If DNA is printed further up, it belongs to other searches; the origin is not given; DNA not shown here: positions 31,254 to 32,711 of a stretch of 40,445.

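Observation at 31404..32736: CapA/PGA_cap-family membrane-anchored metallophosphatase-like moron plus 55-aa ORF between integrase and cI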

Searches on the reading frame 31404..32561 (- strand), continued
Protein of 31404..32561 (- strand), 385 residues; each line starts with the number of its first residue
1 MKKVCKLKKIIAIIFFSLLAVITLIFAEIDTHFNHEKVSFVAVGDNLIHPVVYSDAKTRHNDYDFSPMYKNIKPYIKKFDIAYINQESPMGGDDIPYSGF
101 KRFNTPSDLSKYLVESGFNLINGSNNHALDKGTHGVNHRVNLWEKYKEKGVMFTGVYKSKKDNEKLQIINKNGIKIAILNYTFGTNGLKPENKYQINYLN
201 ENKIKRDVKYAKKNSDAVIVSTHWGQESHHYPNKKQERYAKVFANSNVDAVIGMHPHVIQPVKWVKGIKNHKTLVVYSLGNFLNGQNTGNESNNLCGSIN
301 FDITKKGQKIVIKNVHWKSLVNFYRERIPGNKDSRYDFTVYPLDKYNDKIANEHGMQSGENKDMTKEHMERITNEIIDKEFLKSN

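Call 56: search_dna_similar(query=L009:1538-2929:+, collection=plasmids, mode=protein, max_rows=40, rows=spread, max_evalue=1e-20)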
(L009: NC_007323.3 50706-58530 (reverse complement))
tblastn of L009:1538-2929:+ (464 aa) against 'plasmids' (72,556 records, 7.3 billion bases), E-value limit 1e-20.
Records with a match: 94; places in all: 94; records where one place covers at least 80% of the query: 92.
Best place of each record, by identity: >=99% 78; 95-99% 5; 60-80% 2; <60% 9.
By first word of the organism name: Bacillus 85; Streptomyces 6; Corynebacterium 1; Chroococcidiopsis 1; Cetobacterium 1.
By predicted mobility (MOB-suite, as given by PLSDB): conjugative 82; non-mobilizable 8; mobilizable 4.
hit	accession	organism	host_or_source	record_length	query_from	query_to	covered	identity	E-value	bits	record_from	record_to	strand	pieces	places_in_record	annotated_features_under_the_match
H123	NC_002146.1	Bacillus anthracis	-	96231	1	464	100%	100.0%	0e+0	961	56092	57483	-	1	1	capB: capsule biosynthesis protein CapB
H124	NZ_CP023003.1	Bacillus anthracis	Bos primigenius taurus,tissue ...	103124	1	464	100%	100.0%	0e+0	961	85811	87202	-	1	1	capB: capsule biosynthesis protein CapB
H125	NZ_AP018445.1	Bacillus anthracis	Hippopotamus amphibius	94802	1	464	100%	100.0%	0e+0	961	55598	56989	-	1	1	capB: capsule biosynthesis protein CapB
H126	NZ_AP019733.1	Bacillus anthracis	-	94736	1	464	100%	100.0%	0e+0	961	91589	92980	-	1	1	capB: capsule biosynthesis protein CapB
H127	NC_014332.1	Bacillus cereus biovar anthracis str. CI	-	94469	1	464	100%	100.0%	0e+0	961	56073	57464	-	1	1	capB: capsule biosynthesis protein CapB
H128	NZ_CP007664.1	Bacillus anthracis str. Vollum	-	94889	1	464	100%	100.0%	0e+0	961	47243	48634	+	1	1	capB: capsule biosynthesis protein CapB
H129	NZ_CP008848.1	Bacillus anthracis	soil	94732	1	464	100%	100.0%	0e+0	961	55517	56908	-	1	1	capB: capsule biosynthesis protein CapB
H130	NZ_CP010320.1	Bacillus anthracis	Microbial isolate culture,Bison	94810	1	464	100%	100.0%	0e+0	961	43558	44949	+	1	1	capB: capsule biosynthesis protein CapB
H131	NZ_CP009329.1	Bacillus anthracis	human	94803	1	464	100%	100.0%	0e+0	961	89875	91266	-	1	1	capB: capsule biosynthesis protein CapB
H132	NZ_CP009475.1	Bacillus anthracis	cat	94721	1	464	100%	100.0%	0e+0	961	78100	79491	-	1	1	capB: capsule biosynthesis protein CapB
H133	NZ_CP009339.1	Bacillus anthracis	pig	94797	1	464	100%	100.0%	0e+0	961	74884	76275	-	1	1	capB: capsule biosynthesis protein CapB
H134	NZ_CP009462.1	Bacillus anthracis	Wool from Pakistan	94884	1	464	100%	100.0%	0e+0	961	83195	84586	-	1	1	capB: capsule biosynthesis protein CapB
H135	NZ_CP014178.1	Bacillus anthracis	Bos taurus,whole organism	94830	1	464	100%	100.0%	0e+0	961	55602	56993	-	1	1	capB: capsule biosynthesis protein CapB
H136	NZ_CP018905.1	Bacillus anthracis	Cow,bacterial culture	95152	1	464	100%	100.0%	0e+0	961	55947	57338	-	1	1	capB: capsule biosynthesis protein CapB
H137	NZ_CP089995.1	Bacillus anthracis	cow carcass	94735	1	464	100%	100.0%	0e+0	961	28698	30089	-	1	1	capB: capsule biosynthesis protein CapB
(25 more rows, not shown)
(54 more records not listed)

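Call 68: search_protein_families(library=pfam, proteins=[L086:856-1863:+, L021:11223-12164:-, L054:11152-11736:+, L055:11916-12491:+, L017:5775-7937:-, L029:8997-9623:+, L002:7315-8157:+, L029:14155-15660:+], max_evalue=0.001)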
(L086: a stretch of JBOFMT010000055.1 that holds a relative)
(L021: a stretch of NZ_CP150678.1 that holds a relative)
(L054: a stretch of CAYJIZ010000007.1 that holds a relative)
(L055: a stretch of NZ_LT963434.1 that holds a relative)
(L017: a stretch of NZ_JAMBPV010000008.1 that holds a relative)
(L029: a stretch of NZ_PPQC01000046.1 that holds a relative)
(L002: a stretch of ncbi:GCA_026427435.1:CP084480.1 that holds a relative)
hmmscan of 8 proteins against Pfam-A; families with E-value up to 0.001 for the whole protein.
L086:856-1863:+ (335 aa): 1 family
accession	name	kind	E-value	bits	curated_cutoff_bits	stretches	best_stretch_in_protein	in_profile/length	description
PF02557.22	VanY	-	2.6e-33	115.1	25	1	185-310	2-131/132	D-alanyl-D-alanine carboxypeptidase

L021:11223-12164:- (313 aa): 1 family
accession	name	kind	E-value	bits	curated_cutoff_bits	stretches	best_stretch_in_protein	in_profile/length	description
PF01156.24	IU_nuc_hydro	-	1.2e-51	176.5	34.2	1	4-302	1-297/297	Inosine-uridine preferring nucleoside hydrolase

L054:11152-11736:+ (194 aa): 7 families
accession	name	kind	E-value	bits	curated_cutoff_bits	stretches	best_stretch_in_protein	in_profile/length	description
PF01596.23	Methyltransf_3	-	4.8e-20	72.2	22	1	17-192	23-203/204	O-methyltransferase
PF13578.12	Methyltransf_24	-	1.6e-08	35.8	26.3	1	41-138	1-104/105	Methyltransferase domain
PF02475.24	TRM5-TYW2_MTfase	-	1.6e-08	35.1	28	1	39-139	39-138/164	TRM5/TYW2 methyltransferase domain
PF13649.12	Methyltransf_25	-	1.1e-05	26.5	27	1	40-125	1-90/97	Methyltransferase domain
PF01135.25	PCMT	-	2.3e-05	24.7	20.3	1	25-115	62-153/210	Protein-L-isoaspartate(D-aspartate) O-methyltransferase (PCMT)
PF05175.20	MTS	-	0.00031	20.8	23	1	24-108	19-102/170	Methyltransferase small domain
PF12847.13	Methyltransf_18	-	0.00071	20.1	27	0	38-110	16-88/151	Methyltransferase domain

L055:11916-12491:+ (191 aa): 1 family
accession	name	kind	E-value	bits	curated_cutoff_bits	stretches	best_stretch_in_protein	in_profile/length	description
PF06877.16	RraB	-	4.4e-11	43.7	23.3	1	95-185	3-100/102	Regulator of ribonuclease activity B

L017:5775-7937:- (720 aa): 5 families
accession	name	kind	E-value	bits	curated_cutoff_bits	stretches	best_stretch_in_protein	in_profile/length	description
PF04464.20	Glyphos_transf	-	2.3e-133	445.1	22.1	1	347-715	8-366/367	CDP-Glycerol:Poly(glycerophosphate) glycerophosphotransferase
PF00535.33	Glycos_transf_2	-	1.1e-27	97.5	23.3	1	5-148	1-144/168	Glycosyl transferase family 2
PF10111.15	Glyco_tranf_2_2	-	1e-10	42.1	27.3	1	5-152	1-150/276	Glycosyltransferase like family 2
PF13641.12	Glyco_tranf_2_3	-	6.1e-06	26.8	27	1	4-105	3-108/230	Glycosyltransferase like family 2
PF13704.12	Glyco_tranf_2_4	-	0.00082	20.3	27.5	0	12-97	2-85/98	Glycosyl transferase family 2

L029:8997-9623:+ (208 aa): 2 families
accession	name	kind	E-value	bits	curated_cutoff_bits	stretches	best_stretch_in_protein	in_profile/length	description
PF00881.29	Nitroreductase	-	1.3e-27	97.4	23.5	1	11-188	2-167/167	Nitroreductase family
PF14512.11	TM1586_NiRdase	-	2.9e-07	30.7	27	1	13-56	142-186/215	Putative TM nitroreductase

L002:7315-8157:+ (280 aa): 1 family
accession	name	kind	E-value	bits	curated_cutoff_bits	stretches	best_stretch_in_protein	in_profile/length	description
PF05908.16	Gamma_PGA_hydro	-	5.7e-50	169.9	22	1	70-259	1-188/191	Poly-gamma-glutamate hydrolase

L029:14155-15660:+ (501 aa): 0 families

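Call 84: get_annotated_region(hit=H31, flank=3500)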
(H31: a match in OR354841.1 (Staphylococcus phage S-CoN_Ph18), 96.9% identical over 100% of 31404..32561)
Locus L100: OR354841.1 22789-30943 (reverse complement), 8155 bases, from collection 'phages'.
description: Staphylococcus phage S-CoN_Ph18, complete genome.
organism: Staphylococcus phage S-CoN_Ph18 (NCBI taxid 3076574)
taxonomy: Viruses; Duplodnaviria; Heunggongvirae; Uroviricota; Caudoviricetes
host: Staphylococcus sp.; source: -; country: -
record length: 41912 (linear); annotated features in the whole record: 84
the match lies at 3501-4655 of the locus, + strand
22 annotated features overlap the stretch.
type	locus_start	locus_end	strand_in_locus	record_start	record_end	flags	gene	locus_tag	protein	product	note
CDS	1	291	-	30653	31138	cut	-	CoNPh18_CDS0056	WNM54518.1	Gam-like end protection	Mu Gam-like end protection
CDS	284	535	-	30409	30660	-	-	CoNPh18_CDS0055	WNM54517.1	hypothetical protein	-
CDS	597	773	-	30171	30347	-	-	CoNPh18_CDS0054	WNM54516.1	hypothetical protein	-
CDS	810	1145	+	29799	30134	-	-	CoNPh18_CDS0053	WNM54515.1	hypothetical protein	-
CDS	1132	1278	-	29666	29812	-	-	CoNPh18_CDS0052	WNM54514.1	hypothetical protein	-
CDS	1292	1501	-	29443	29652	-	-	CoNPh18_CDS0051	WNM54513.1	hypothetical protein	-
CDS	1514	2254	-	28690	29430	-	-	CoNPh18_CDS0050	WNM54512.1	antirepressor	-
CDS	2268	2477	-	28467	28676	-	-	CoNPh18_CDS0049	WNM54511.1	hypothetical protein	-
CDS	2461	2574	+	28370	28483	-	-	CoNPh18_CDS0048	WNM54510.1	hypothetical protein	-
CDS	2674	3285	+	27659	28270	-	-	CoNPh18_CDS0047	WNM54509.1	transcriptional repressor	-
CDS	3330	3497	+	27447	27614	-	-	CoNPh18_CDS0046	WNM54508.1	hypothetical protein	-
CDS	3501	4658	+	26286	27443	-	-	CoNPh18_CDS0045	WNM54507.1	hypothetical protein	-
CDS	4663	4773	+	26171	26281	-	-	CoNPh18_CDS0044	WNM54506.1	hypothetical protein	-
CDS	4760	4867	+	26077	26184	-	-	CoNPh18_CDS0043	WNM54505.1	hypothetical protein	-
CDS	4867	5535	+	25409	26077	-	-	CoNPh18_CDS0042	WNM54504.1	hypothetical protein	-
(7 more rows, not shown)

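Call 86: find_related_loci(query=A2, collection=viral_contigs, flank=8000)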
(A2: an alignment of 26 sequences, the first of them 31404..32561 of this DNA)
Query A2 (385 aa) in viral_contigs; peptide patterns used: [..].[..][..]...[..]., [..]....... (x = any residue, [..] = any of these).
92 stretches matched a pattern; 14 encode a relative of the query (tblastn E <= 1e-3); 14 distinct loci.
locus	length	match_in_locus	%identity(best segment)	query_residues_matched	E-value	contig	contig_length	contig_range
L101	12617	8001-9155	97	1-385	0e+0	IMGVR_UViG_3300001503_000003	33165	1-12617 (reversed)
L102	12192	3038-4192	97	1-385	0e+0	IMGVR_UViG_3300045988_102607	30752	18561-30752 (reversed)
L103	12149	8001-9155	97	1-385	0e+0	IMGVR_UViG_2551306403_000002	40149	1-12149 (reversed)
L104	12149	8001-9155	97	1-385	0e+0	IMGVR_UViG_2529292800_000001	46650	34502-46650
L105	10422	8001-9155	96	1-385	0e+0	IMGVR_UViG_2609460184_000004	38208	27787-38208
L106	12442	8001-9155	96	1-385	0e+0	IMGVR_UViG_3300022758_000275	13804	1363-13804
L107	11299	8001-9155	97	1-385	0e+0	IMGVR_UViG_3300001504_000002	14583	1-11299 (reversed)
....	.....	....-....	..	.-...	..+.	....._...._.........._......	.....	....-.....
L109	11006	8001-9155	97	1-385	0e+0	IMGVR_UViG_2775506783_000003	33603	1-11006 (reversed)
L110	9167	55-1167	54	12-382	1e-135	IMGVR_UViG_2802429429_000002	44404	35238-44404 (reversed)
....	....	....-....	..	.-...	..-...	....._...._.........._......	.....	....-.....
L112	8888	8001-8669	25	59-282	2e-19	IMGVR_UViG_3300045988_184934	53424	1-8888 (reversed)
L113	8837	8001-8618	27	76-282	6e-19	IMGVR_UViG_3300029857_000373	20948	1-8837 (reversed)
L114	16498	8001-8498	24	98-286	4e-6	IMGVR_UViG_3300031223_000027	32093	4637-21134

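Call 94: search_solved_structures(query=A2, max_evalue=0.001, show_alignments=1)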
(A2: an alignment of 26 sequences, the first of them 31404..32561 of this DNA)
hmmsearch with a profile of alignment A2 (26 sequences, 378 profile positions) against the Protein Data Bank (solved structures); distinct sequences matched with E-value up to 0.001: 3.
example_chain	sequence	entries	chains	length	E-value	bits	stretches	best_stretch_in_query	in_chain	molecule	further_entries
8gq9_A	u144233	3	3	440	2.8e-10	43.1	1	196-281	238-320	Poly-gamma-glutamate synthesis protein (Capsule biosynthesis protein)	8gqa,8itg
8gqb_A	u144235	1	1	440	2.8e-10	43.1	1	196-281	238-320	Poly-gamma-glutamate synthesis protein (Capsule biosynthesis protein)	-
8ith_A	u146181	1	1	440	8.4e-09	38.2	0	196-281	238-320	Poly-gamma-glutamate synthesis protein (Capsule biosynthesis protein)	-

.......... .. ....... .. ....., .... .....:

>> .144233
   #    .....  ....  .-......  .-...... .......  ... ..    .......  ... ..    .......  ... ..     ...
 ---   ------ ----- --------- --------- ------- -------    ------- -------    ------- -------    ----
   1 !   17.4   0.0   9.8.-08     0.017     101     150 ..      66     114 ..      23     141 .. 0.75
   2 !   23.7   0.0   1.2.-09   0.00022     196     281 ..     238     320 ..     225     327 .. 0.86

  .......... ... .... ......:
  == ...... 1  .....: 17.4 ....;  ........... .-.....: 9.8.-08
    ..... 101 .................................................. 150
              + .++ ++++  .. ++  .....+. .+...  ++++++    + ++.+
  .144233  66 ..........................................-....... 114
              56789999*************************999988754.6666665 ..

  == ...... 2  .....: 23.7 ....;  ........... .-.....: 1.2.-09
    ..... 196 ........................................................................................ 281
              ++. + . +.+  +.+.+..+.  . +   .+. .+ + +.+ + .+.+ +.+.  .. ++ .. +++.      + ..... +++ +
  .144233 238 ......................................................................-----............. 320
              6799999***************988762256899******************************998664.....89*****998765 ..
